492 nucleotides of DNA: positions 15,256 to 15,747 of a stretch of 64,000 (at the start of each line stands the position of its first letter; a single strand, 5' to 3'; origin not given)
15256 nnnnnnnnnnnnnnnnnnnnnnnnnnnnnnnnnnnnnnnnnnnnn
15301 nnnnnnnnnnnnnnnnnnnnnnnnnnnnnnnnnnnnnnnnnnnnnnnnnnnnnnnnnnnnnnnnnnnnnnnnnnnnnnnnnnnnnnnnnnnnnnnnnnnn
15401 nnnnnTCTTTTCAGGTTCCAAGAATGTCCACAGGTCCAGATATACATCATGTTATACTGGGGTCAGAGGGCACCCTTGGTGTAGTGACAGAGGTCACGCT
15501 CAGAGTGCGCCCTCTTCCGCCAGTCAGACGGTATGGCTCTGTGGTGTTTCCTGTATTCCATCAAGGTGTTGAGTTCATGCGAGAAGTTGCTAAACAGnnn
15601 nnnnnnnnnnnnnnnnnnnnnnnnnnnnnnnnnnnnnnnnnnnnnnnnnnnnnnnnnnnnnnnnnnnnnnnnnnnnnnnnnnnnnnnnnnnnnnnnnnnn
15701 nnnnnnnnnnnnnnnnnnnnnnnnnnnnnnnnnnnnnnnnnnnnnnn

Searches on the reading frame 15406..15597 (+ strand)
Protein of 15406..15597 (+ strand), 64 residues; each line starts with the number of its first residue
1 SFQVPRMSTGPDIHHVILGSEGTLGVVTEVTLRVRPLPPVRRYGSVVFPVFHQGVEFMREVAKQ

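Call 19: find_homologous_proteins(query=window:15406-15597:+, max_evalue=1e-10)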
Query seq(64 aa) (64 aa): 4 proteins with E <= 1e-10 among 5 candidates.
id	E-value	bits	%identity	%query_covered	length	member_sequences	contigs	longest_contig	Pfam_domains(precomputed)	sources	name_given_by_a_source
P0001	2.1e-22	96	70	100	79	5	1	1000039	-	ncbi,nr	ncbi:ADAS protein, partial [Malurus elegans]|nr:ADAS protein [Malurus elegans]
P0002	2.6e-22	95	75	94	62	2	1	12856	-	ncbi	ncbi:hypothetical protein OSTOST_10677, partial [Ostertagia ostertagi]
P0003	3.2e-19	86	71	97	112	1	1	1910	-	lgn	-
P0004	2.9e-17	79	69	91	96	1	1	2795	-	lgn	-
